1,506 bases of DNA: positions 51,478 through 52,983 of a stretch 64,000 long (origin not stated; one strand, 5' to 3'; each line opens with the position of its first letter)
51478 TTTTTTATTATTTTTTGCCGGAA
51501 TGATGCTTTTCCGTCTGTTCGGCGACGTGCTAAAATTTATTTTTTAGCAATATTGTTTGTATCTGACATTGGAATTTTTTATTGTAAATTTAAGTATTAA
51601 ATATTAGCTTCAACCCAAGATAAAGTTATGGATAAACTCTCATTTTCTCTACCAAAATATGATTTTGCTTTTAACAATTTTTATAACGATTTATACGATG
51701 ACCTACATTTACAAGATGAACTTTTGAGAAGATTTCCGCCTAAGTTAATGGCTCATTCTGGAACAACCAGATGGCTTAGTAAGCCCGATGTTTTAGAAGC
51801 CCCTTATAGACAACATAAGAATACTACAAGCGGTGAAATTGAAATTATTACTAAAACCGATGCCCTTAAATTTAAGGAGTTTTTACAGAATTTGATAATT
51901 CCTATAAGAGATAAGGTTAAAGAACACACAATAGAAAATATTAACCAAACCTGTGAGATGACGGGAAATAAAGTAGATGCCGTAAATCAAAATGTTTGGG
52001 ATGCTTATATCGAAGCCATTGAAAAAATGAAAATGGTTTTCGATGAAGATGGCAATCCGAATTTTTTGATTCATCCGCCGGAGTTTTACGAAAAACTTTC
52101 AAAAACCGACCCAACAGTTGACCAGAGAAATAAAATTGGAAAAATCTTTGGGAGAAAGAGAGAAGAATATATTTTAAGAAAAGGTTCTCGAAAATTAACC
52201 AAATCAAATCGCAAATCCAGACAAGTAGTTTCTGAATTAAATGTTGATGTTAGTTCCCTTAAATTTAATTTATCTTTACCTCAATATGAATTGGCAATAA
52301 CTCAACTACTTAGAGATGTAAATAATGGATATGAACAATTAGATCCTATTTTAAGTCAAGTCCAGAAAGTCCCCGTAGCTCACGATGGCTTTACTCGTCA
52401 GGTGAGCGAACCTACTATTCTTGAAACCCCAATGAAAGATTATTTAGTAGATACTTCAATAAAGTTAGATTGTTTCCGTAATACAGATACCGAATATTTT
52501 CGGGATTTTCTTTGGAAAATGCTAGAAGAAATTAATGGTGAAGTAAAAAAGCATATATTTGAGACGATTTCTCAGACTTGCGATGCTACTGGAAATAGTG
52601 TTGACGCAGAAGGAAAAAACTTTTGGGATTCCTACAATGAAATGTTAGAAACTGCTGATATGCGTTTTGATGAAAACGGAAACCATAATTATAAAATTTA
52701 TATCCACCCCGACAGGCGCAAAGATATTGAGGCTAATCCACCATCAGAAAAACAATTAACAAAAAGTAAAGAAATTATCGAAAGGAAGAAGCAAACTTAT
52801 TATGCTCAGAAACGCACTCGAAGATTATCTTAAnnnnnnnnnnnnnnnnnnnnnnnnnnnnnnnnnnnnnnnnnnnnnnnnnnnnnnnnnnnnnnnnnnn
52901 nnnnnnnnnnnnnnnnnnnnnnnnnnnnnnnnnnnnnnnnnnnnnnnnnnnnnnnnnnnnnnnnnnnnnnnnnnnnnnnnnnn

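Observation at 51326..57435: Candidate undescribed defence locus in the island cargo: duplicated unknown protein, Mrr-like nuclease with unknown domain, and nuclease-fold/methyltransferase fusion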

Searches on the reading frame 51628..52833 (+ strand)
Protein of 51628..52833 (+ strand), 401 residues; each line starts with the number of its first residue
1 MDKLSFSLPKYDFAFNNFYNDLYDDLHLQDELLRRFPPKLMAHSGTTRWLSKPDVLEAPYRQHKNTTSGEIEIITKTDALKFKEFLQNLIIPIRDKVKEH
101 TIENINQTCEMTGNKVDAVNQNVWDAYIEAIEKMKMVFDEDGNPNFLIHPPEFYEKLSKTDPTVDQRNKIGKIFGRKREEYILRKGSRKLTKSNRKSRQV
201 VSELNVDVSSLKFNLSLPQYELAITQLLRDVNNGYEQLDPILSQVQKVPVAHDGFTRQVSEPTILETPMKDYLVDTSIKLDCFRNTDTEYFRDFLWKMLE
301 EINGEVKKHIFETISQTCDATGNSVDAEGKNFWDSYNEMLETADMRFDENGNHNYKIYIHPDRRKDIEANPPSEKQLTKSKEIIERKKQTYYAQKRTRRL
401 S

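Call 4: search_protein_families(library=pfam, proteins=[window:51628-52833:+], max_evalue=0.1)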
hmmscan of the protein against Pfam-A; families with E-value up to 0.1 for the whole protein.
window:51628-52833:+ (401 aa): 1 family
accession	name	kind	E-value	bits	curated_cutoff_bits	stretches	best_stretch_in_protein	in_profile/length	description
PF06103.16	DUF948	-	0.063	13.9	37.2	0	190-250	24-82/89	Bacterial protein of unknown function (DUF948)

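Call 5: search_protein_families(library=padloc, proteins=[window:51628-52833:+], max_evalue=0.1)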
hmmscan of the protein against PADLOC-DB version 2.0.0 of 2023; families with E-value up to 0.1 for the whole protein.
window:51628-52833:+ (401 aa): 0 families

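Call 6: search_protein_families(library=ncbifam, proteins=[window:51628-52833:+], max_evalue=0.1)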
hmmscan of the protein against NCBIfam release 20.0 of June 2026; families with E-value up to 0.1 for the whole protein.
window:51628-52833:+ (401 aa): 1 family
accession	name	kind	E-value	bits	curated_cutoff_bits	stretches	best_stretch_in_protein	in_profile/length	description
NF009634.0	PRK13149.2-5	equivalog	0.091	13.2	105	0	164-196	44-76/86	H/ACA RNA-protein complex component Gar1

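Call 7: find_homologous_proteins(query=window:51628-52833:+)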
Query window:51628-52833:+ (401 aa): 14 proteins with E <= 0.001 among 2930 candidates.
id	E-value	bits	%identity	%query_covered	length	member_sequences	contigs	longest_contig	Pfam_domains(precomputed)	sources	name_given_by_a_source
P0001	1.2e-269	912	100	100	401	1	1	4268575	-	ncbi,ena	-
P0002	5.1e-197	673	71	100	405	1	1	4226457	-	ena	-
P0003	3.7e-193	660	69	100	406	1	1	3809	-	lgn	-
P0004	2.1e-183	628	68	100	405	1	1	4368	-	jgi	jgi:hypothetical protein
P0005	8.8e-182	623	66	100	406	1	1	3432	-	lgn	-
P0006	2.0e-178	612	66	100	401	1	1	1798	-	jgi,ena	jgi:hypothetical protein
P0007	2.4e-176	605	65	100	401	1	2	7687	-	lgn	-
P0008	5.0e-174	597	65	100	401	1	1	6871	-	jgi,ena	-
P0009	1.5e-163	563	61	100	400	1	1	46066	-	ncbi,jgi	jgi:hypothetical protein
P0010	4.2e-161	555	62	100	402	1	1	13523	-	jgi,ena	jgi:hypothetical protein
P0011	4.3e-160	551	62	100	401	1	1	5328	-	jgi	jgi:hypothetical protein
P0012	1.6e-151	523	57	100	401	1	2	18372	-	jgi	jgi:hypothetical protein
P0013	5.3e-124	433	73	64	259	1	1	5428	-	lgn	-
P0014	6.2e-5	41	26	45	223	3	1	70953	-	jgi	jgi:hypothetical protein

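Call 27: predict_structure(alignment_id=A2)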
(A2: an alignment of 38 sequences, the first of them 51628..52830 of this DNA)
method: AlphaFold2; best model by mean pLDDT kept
length: 401 residues; sequences in the alignment: 38
mean_pLDDT: 70.5   pTM: 0.48
mean pLDDT of the five models: 70.5, 67.6, 66.8, 66.3, 61.2
residues with pLDDT >= 90: 24; 70-90: 233; 50-70: 80; < 50: 64
segments of 3 or more residues with pLDDT < 50: 1-10, 39-57, 188-217, 251-253
pLDDT, mean of each block of 10 residues (from residue 1): 37 61 74 64 35 47 68 67 78 83 80 77 88 75 71 83 90 86 59 32 32 42 70 82 71 57 68 70 72 83 85 82 78 88 82 74 80 92 91 69 42
secondary structure, 60 per line:
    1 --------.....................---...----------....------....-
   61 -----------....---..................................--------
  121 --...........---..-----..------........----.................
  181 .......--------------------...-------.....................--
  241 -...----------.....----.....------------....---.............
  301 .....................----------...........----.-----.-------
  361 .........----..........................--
elements in order: H9-29 E46-49 E56-59 H72-75 H79-112 H123-133 H152-159 H164-187 H218-238 E255-259 E264-268 H281-284 H288-321 H332-342 H361-369 H374-399

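Call 32: fold_search(model_id=the predicted structure, library=pdb)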
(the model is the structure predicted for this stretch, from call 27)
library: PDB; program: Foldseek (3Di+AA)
matches with E <= 10: 6; with E <= 0.001: 0
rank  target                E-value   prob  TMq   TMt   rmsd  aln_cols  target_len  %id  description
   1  9msg_M                5.3e+00  0.02  0.12  0.11  28.0       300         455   14  De novo SigN RNA polymerase transcription initiation intermediate with bound SigN-RII (released 2025-08-13)
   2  8xvj_R                5.6e+00  0.04  0.09  0.09  27.6       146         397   10  Cryo-EM structure of ETAR bound with Macitentan (released 2024-08-28)
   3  3p9a_A                6.9e+00  0.04  0.07  0.19  13.0        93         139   10  An atomic view of the nonameric small terminase subunit of Bacteriophage P22 (released 2012-05-09)
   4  7qpg_W                6.9e+00  0.01  0.11  0.07  29.8       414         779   11  Human RZZ kinetochore corona complex. (released 2022-03-16)
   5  3p9a_C                8.6e+00  0.03  0.07  0.19  13.1        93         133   10  An atomic view of the nonameric small terminase subunit of Bacteriophage P22 (released 2012-05-09)
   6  5xl2_A                9.5e+00  0.02  0.08  0.07  17.6       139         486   10  The structure of hemagglutininfrom a swine-origin H4N6 influenza virus (released 2017-08-02)

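Call 42: fold_search(model_id=the predicted structure, library=viral)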
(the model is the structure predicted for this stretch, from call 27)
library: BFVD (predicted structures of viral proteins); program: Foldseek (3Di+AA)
matches with E <= 10: 62; with E <= 0.001: 0
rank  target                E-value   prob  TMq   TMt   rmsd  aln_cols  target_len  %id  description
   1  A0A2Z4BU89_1          2.4e-01  0.10  0.14  0.07  27.7       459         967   11  Nonstructural polyprotein [Fesa-like virus]
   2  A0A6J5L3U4            5.1e-01  0.04  0.10  0.08  32.5       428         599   12  Uncharacterized protein [uncultured Caudovirales phage]
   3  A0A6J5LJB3            7.8e-01  0.10  0.09  0.13  17.1       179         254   13  DNA-directed DNA polymerase, family A, palm domain containing protein [uncultured Caudovirales phage]
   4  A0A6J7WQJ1            1.3e+00  0.02  0.10  0.07  52.1       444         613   13  Uncharacterized protein [uncultured Caudovirales phage]
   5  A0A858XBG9            1.4e+00  0.06  0.13  0.16  17.1       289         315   10  Uncharacterized protein [Xanthomonas phage FoX4]
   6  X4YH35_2              2.2e+00  0.06  0.12  0.06  22.0       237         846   12  Tape measure protein [Lactococcus phage P162]
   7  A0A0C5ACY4            2.3e+00  0.03  0.12  0.15  25.8       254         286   17  (no name in the UniProt tables at hand)
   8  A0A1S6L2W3            2.4e+00  0.03  0.08  0.09  19.0       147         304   13  Uncharacterized protein [Erwinia phage vB_EamM_Yoloswag]
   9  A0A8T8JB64            2.6e+00  0.02  0.07  0.11  25.5       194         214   13  (no name in the UniProt tables at hand)
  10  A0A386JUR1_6          2.7e+00  0.01  0.08  0.04  29.5       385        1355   12  Replicase polyprotein 1ab [Planarian secretory cell nidovirus]
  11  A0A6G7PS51            2.8e+00  0.02  0.07  0.04  25.1       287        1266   14  RNA-directed RNA polymerase (Fragment) [Brent toti-like virus]
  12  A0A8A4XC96            3.0e+00  0.04  0.08  0.10  23.2       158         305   15  Nonstructural protein (Fragment) [Psittacidae parvoviridae sp.]
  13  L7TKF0                3.3e+00  0.03  0.07  0.17  17.8       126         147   14  Protein kinase domain-containing protein [Escherichia phage PBECO4]
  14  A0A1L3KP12            3.5e+00  0.02  0.10  0.06  24.1       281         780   13  (no name in the UniProt tables at hand)
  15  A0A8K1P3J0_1          4.2e+00  0.03  0.09  0.04  24.9       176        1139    9  RNA dependent RNA polymerase [Xiangshan picorna-like virus 7]
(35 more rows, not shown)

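Call 45: find_encoding_contigs(protein=P0002, flank=10000, max_places=2)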
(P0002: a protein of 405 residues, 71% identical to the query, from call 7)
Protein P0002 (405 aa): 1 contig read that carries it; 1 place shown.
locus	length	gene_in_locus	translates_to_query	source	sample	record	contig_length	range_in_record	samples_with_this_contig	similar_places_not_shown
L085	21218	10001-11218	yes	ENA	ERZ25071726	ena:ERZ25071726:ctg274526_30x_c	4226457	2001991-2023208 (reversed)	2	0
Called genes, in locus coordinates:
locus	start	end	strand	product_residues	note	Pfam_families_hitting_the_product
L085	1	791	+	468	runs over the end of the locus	PF00561:Abhydrolase_1, PF08386:Abhydrolase_4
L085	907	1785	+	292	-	PF01048:PNP_UDP_1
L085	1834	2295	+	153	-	PF13525:YfiO (weak)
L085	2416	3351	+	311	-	PF00294:PfkB, PF08543:Phos_pyr_kin (faint)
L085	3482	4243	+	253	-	PF00106:adh_short, PF13561:adh_short_C2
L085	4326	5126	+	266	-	PF18306:LDcluster4, PF03641:Lysine_decarbox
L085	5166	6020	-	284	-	-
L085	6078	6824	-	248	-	PF04012:PspA_IM30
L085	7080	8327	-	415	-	PF01047:MarR (weak), PF13412:HTH_24 (weak), PF00480:ROK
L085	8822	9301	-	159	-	-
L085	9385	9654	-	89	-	-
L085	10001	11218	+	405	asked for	-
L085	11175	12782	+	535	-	-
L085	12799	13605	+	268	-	PF08631:SPO22 (faint), PF17874:TPR_MalT (faint), PF13424:TPR_12, PF24885:TPR_NPHP3, PF00515:TPR_1 (weak), PF13181:TPR_8 (weak), PF13374:TPR_10 (weak), PF13424:TPR_12, +5 more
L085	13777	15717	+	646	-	PF02463:SMC_N, PF13175:AAA_15, PF13476:AAA_23, PF13304:AAA_21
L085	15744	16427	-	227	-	PF02586:SRAP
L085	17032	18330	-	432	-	-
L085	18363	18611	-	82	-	PF01381:HTH_3 (weak)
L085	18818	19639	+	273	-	-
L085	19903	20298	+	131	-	-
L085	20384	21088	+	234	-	-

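Call 55: search_protein_families(library=phrogs, proteins=[window:51628-52833:+], max_evalue=0.01)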
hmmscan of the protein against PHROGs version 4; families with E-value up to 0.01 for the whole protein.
window:51628-52833:+ (401 aa): 2 families
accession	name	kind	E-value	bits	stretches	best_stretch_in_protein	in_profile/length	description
phrog_26237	-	unknown function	0.004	18.1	0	120-147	57-85/144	-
phrog_11093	-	unknown function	0.0061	17.5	0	326-369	42-84/162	-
